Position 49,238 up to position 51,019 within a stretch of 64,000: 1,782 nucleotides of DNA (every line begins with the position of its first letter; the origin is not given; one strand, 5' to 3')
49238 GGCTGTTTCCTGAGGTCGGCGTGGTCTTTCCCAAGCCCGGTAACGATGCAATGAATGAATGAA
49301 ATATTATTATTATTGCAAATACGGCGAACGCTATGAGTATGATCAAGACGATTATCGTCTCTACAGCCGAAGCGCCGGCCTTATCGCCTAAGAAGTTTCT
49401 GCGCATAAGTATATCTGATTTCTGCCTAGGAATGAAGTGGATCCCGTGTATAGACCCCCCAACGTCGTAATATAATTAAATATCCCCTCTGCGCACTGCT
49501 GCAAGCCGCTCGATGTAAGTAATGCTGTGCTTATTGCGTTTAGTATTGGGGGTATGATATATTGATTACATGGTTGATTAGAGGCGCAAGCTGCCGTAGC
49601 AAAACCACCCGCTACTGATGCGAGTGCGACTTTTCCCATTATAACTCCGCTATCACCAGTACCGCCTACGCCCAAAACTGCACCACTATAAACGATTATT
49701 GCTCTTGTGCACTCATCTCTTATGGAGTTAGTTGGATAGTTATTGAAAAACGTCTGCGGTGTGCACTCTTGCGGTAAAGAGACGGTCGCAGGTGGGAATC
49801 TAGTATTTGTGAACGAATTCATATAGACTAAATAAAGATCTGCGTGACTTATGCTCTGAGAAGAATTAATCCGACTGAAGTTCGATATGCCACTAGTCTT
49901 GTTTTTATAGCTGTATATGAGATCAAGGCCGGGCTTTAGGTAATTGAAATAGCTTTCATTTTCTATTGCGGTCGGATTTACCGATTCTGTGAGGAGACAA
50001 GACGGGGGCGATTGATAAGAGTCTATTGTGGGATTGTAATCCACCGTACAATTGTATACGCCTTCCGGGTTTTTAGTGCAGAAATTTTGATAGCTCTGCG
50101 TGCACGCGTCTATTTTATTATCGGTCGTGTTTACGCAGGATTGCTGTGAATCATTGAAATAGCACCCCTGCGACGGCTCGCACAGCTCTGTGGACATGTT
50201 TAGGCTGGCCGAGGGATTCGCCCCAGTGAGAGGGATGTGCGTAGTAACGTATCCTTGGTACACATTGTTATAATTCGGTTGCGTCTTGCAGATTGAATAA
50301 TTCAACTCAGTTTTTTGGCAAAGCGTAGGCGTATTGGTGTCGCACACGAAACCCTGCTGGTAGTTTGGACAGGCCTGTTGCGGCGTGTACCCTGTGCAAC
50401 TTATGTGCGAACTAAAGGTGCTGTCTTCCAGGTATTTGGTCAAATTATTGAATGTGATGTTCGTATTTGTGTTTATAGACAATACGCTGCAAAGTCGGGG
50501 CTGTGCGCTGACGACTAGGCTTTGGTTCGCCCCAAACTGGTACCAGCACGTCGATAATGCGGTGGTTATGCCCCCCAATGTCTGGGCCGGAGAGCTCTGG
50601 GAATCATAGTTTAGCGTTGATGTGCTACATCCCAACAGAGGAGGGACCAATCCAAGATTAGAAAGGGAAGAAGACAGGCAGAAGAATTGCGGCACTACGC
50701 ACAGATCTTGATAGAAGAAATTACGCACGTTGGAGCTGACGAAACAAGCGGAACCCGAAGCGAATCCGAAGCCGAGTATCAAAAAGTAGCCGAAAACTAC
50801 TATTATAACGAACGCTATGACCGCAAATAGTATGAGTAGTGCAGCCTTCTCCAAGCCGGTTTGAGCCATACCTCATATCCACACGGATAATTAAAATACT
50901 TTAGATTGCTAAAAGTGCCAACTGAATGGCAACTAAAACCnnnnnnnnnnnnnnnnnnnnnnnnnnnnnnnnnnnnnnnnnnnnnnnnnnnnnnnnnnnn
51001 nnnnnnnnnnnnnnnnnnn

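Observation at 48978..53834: Tightly coupled operon of Cys-rich, sequon-rich surface proteins with prepilin-like N-termini, co-oriented with rpl15e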

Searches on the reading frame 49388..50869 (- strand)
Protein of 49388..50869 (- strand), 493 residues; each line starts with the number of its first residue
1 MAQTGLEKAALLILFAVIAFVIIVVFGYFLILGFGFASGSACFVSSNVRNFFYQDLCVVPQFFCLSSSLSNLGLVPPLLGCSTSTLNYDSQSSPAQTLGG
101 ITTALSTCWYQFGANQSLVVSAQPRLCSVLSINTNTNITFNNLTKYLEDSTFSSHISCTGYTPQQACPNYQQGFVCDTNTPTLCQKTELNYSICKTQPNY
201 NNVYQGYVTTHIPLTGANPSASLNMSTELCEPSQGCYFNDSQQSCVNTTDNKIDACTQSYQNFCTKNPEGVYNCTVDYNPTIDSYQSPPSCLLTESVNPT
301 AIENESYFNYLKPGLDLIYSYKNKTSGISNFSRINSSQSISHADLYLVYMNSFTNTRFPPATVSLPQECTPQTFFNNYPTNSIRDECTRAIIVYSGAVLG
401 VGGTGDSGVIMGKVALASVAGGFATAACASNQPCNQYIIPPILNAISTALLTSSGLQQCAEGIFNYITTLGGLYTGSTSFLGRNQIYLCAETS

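Call 6: search_protein_families(library=pfam, max_evalue=0.1, proteins=[window:49388-50869:-])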
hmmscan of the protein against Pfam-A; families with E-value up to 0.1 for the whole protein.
window:49388-50869:- (493 aa): 0 families

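Call 7: search_protein_families(library=ncbifam, max_evalue=0.1, proteins=[window:49388-50869:-])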
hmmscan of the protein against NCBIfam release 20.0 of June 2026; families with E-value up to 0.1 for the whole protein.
window:49388-50869:- (493 aa): 0 families

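Call 8: find_encoding_contigs(protein=window:49388-50869:-, flank=10000, max_places=6)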
Protein window:49388-50869:- (493 aa): 7 contigs read that carry it; 4 places shown.
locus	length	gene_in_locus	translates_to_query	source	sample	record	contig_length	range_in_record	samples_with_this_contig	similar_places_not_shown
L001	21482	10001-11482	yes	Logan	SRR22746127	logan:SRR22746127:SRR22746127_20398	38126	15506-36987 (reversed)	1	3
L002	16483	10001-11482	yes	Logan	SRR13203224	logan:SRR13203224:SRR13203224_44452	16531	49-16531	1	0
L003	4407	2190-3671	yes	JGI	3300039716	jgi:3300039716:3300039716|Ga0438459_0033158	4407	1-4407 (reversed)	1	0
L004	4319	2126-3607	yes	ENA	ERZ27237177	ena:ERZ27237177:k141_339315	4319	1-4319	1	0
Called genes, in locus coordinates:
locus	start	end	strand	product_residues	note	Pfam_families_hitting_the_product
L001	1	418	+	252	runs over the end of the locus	-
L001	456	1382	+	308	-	PF02355:SecD_SecF_C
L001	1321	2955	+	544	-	PF02355:SecD_SecF_C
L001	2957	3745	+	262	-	-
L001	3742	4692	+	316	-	-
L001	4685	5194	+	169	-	-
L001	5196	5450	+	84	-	-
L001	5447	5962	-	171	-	-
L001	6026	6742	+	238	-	PF01656:CbiA, PF02374:ArsA_ATPase (weak), PF06564:CBP_BcsQ, PF09140:MipZ (faint), PF10609:ParA, PF13500:AAA_26 (faint), PF13614:AAA_31, PF00142:Fer4_NifH (weak)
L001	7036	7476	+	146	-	-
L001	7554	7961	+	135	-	PF00827:Ribosomal_L15e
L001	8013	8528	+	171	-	-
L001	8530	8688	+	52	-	-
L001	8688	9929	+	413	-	-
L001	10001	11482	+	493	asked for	-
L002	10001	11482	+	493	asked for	-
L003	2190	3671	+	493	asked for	-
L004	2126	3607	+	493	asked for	-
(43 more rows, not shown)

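Call 12: find_homologous_proteins(query=window:49388-50869:-, max_evalue=0.001)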
Query window:49388-50869:- (493 aa): 13 proteins with E <= 0.001 among 8000 candidates.
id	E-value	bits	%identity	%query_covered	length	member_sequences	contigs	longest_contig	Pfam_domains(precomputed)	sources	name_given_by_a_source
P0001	0.0e+0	1109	100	100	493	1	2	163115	-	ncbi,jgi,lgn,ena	jgi:hypothetical protein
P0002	6.4e-139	482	47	100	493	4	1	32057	-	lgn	-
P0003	2.8e-138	480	48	100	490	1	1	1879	-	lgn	-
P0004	2.7e-135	470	47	100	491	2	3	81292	-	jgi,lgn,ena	jgi:hypothetical protein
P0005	3.9e-135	470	47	100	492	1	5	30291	-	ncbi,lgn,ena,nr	ncbi:MAG: hypothetical protein M1433_02910 [Candidatus Parvarchaeota archaeon]|nr:hypothetical prote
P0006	4.0e-131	456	47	100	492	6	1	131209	-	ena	-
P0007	2.7e-123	431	45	100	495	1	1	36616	-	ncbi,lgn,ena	-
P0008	6.4e-122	426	45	100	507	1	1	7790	-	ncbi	-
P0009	1.8e-118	415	44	99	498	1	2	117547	-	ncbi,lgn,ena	-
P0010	4.3e-113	397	44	100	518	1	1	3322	-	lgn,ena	-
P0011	3.8e-112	394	42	99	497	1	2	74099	-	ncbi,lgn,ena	-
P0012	8.7e-112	393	42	100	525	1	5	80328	-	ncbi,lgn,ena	-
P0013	1.4e-110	389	42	100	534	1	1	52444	-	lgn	-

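Call 13: find_encoding_contigs(protein=P0005, flank=10000, max_places=1)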
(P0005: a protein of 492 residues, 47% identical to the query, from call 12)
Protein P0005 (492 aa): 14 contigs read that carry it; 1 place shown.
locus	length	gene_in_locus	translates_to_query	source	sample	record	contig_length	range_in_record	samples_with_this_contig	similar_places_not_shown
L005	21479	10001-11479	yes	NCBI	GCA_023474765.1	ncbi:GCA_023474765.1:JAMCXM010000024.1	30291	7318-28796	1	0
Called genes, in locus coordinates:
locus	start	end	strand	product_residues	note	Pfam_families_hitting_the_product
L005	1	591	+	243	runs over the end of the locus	-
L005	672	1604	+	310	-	PF02355:SecD_SecF_C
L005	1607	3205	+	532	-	PF02355:SecD_SecF_C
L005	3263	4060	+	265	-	-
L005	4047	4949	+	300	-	-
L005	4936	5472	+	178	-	-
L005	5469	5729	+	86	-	-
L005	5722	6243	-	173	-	-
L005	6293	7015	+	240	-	PF00142:Fer4_NifH (faint), PF01656:CbiA, PF02374:ArsA_ATPase (weak), PF06564:CBP_BcsQ (weak), PF10609:ParA, PF13614:AAA_31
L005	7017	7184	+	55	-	PF22289:DmmA-like_C (faint)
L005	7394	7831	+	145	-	-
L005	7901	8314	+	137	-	PF00827:Ribosomal_L15e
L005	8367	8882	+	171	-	-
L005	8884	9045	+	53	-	-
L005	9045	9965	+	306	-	-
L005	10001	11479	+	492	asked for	-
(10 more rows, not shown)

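Call 14: find_encoding_contigs(protein=P0009, flank=10000, max_places=1)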
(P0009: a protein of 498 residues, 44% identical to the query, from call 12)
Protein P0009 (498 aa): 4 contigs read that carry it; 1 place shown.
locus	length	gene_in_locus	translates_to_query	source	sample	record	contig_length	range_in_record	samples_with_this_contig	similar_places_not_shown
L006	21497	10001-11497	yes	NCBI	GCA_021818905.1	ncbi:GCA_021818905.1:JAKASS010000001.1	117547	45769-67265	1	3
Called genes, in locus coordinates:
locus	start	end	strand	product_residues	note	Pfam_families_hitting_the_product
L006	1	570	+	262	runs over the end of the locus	-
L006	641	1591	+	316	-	PF02355:SecD_SecF_C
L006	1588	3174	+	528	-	PF02355:SecD_SecF_C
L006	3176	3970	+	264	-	-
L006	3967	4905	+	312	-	-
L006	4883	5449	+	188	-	-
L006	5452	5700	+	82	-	-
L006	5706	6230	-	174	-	-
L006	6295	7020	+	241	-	PF00142:Fer4_NifH (weak), PF01656:CbiA, PF02374:ArsA_ATPase (weak), PF06564:CBP_BcsQ (weak), PF09140:MipZ (weak), PF10609:ParA, PF13614:AAA_31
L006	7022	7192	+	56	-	-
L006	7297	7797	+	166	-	-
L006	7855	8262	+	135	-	PF00827:Ribosomal_L15e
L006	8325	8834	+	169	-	-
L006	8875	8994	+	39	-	-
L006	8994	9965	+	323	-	-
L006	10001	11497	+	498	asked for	-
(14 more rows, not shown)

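Call 15: find_encoding_contigs(protein=P0012, flank=10000, max_places=1)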
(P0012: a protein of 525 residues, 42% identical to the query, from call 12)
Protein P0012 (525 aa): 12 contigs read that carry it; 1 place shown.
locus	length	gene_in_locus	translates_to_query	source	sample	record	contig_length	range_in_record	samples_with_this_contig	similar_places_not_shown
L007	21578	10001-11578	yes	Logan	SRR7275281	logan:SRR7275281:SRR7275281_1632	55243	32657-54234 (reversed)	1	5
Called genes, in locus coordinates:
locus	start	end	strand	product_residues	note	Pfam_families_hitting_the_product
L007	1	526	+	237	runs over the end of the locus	-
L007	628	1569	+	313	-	PF02355:SecD_SecF_C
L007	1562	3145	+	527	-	PF02355:SecD_SecF_C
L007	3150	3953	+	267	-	-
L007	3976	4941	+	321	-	-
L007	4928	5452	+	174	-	-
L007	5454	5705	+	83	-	-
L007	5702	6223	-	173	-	-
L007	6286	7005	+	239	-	PF00142:Fer4_NifH (faint), PF01656:CbiA, PF02374:ArsA_ATPase (weak), PF06564:CBP_BcsQ (faint), PF10609:ParA, PF13614:AAA_31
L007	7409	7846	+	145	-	-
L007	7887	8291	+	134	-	PF00827:Ribosomal_L15e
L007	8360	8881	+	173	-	-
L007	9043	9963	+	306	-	-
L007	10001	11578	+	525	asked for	-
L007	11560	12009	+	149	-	-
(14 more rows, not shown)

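Call 16: find_encoding_contigs(protein=P0006, flank=10000, max_places=1)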
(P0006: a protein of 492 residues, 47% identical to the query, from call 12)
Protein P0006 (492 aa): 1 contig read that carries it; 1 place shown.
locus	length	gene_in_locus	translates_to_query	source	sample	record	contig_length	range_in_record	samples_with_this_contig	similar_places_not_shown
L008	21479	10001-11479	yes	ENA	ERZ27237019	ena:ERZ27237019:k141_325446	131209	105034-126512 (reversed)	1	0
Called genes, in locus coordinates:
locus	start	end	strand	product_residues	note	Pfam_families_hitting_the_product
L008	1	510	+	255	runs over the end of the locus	-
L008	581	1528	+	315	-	PF02355:SecD_SecF_C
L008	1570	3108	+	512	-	PF00873:ACR_tran (weak), PF02355:SecD_SecF_C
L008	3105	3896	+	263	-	-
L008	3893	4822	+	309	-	-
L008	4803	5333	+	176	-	-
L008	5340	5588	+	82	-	-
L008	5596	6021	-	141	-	-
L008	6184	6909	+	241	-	PF00142:Fer4_NifH (weak), PF01656:CbiA, PF02374:ArsA_ATPase, PF06564:CBP_BcsQ (weak), PF09140:MipZ (weak), PF10609:ParA, PF13614:AAA_31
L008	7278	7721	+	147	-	-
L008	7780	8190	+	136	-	PF00827:Ribosomal_L15e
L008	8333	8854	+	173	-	-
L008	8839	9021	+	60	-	-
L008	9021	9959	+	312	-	-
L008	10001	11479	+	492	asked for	-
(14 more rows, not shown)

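Call 29: predict_structure(alignment_id=A1)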
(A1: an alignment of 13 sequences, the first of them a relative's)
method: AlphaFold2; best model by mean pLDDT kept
length: 493 residues; sequences in the alignment: 13
mean_pLDDT: 62.7   pTM: 0.42
mean pLDDT of the five models: 62.7, 61.8, 54.5, 53.1, 40.3
residues with pLDDT >= 90: 0; 70-90: 263; 50-70: 65; < 50: 165
segments of 3 or more residues with pLDDT < 50: 33-82, 115-122, 352-358, 379-464, 470-478
pLDDT, mean of each block of 10 residues (from residue 1): 62 83 74 37 25 23 28 31 65 81 75 48 65 84 82 75 84 81 86 85 85 70 79 84 84 83 84 87 86 85 72 66 81 82 80 49 70 60 42 31 23 22 25 27 31 40 48 46 71 79
secondary structure, 60 per line:
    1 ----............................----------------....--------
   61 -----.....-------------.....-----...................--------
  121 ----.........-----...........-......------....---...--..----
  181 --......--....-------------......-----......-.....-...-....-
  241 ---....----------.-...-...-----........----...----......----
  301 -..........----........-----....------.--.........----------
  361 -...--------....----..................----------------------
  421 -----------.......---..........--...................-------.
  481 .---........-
elements in order: H5-32 H49-52 H66-70 E84-88 H94-112 E125-133 H140-149 E151-156 H163-166 E183-188 H191-194 E208-213 H219-224 H226-229 E236-239 E244-247 E264-266 E272-279 E284-286 E291-296 E302-306 H307-311 E316-323 E329-332 E342-350 E362-364 E373-376 H381-398 H432-438 H442-451 H454-472 E485-492

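Call 30: search_protein_representatives(alignment_id=A1)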
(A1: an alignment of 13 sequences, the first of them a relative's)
Query: 13 sequences, 492 profile positions. Proteins with E-value up to 0.001 (for the whole library): 31; up to 1e-10: 23; up to 1e-30: 14. The best 31 are listed.
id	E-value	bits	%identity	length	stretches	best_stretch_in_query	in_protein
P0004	6.8e-245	830.0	-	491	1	1-491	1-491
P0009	5.4e-233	790.7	-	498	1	1-491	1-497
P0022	1.2e-185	634.5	-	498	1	1-492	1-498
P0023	1.1e-181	621.5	-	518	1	1-492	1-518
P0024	2.2e-162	557.8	-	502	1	1-491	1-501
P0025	2.3e-149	514.9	-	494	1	1-491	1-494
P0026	3.4e-84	299.9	-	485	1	1-489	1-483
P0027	2.8e-67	244.2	-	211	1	294-492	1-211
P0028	7.8e-67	242.7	-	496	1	1-468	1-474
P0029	8.0e-67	242.7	-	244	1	254-492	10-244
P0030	2.8e-66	240.9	-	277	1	225-492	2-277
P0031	3.8e-48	181.1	-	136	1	359-492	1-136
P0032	8.8e-35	137.0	-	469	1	12-393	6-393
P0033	7.1e-31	124.1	-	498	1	10-400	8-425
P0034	1.8e-29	119.5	-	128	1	1-100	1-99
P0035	4.4e-27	111.6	-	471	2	74-393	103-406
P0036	3.0e-25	105.5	-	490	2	9-195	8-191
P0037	1.5e-24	103.2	-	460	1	15-461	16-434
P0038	3.9e-21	91.9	-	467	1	14-378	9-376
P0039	9.2e-21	90.7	-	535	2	6-276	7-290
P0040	3.9e-20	88.7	-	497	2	287-401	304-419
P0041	6.9e-17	77.9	-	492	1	7-391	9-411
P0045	3.0e-06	42.9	-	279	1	11-161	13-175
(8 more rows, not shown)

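Call 39: find_related_loci(query=A1, collection=genome_contigs, flank=10000)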
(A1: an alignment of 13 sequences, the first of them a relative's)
Query A1 (493 aa) in genome_contigs; peptide patterns used: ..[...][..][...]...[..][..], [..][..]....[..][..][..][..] (x = any residue, [..] = any of these).
68 stretches matched a pattern; 14 encode a relative of the query (tblastn E <= 1e-3); 14 distinct loci.
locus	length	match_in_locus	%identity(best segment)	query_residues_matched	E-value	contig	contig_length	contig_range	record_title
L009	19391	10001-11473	47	1-492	1e-140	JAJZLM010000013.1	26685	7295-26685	MAG: Nanoarchaeota archaeon isolate MAS3.bin115 NODE_3520_length_26685_cov_1.249115, whole genome shotgun sequence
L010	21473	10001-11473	47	1-492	1e-139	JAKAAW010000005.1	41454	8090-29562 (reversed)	MAG: Nanoarchaeota archaeon isolate WH2.bin119 NODE_1416_length_41454_cov_6.113945, whole genome shotgun sequence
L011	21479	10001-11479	47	1-493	1e-137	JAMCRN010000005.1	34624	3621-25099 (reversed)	MAG: Candidatus Parvarchaeota archaeon isolate FK_Sedi_A_Bin.254 NODE_2404_length_34624_cov_8.21593, whole genome shotgu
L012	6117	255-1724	47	1-492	6e-134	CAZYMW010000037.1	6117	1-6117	MAG TPA_asm: Candidatus Woesearchaeota archaeon isolate SRP271791_co2_61 genome assembly, contig: NODE_3791_length_6117_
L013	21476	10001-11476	47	1-493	5e-128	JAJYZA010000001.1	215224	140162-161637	MAG: Nanoarchaeota archaeon isolate FK4.bin88 NODE_42_length_215224_cov_1.874210, whole genome shotgun sequence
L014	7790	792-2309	45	1-492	7e-122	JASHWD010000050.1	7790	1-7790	MAG: Candidatus Parvarchaeota archaeon isolate JOPF222 JOPF_NEAR_contig_844532, whole genome shotgun sequence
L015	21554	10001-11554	44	1-493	3e-121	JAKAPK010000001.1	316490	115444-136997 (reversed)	MAG: Nanoarchaeota archaeon isolate YF1.bin65 NODE_9_length_316490_cov_7.212297, whole genome shotgun sequence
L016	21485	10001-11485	45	1-493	4e-115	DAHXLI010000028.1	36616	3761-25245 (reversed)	MAG TPA_asm: Candidatus Parvarchaeota archaeon isolate clean1593 k141_1506050, whole genome shotgun sequence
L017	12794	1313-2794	40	1-492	6e-93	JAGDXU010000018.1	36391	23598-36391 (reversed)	MAG: Candidatus Parvarchaeota archaeon isolate KMA_Bin11 NODE_357_length_36391_cov_5.928143, whole genome shotgun sequen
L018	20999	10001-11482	40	1-492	3e-92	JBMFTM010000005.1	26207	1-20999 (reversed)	MAG: Candidatus Acidifodinimicrobium sp. isolate KM4347-13 NODE_510_length_26207_cov_60.454497, whole genome shotgun seq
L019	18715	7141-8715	42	1-493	6e-121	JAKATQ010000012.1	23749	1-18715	MAG: Nanoarchaeota archaeon isolate YP2.bin8 NODE_1785_length_23749_cov_2.778427, whole genome shotgun sequence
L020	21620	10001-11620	40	1-493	7e-109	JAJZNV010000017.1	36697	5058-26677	MAG: Nanoarchaeota archaeon isolate MAS4.bin37 NODE_992_length_36697_cov_73.000738, whole genome shotgun sequence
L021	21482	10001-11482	42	1-490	7e-114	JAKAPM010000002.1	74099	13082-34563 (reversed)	MAG: Nanoarchaeota archaeon isolate YF1.bin68 NODE_297_length_74099_cov_2.322622, whole genome shotgun sequence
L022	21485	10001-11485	44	1-490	6e-121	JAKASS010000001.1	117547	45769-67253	MAG: Nanoarchaeota archaeon isolate YP1.bin68 NODE_150_length_117547_cov_47.158338, whole genome shotgun sequence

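Call 49: find_encoding_contigs(protein=P0037, flank=10000, max_places=2)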
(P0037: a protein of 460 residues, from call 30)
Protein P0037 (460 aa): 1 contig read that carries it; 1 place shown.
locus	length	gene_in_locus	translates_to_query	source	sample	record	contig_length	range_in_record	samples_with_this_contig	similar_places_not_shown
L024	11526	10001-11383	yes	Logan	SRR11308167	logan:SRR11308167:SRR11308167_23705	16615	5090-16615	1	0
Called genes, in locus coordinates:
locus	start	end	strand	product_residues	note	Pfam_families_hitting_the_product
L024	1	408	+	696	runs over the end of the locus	-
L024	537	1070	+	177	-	-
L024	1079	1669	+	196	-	-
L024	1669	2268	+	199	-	-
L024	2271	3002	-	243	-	-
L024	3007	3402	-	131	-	-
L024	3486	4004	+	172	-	-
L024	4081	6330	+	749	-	PF00437:T2SSE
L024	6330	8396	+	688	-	-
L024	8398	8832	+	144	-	-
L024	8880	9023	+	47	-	-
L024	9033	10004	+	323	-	-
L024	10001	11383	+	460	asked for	-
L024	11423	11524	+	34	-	?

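Call 50: find_encoding_contigs(protein=P0045, flank=10000, max_places=2)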
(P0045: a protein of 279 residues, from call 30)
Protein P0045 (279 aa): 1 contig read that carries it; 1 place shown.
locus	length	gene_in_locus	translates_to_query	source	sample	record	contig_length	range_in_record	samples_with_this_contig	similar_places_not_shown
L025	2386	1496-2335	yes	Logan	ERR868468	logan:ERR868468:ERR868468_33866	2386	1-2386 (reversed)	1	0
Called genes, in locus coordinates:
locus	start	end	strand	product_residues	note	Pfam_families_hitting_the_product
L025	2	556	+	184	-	?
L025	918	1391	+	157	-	-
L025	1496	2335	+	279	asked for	-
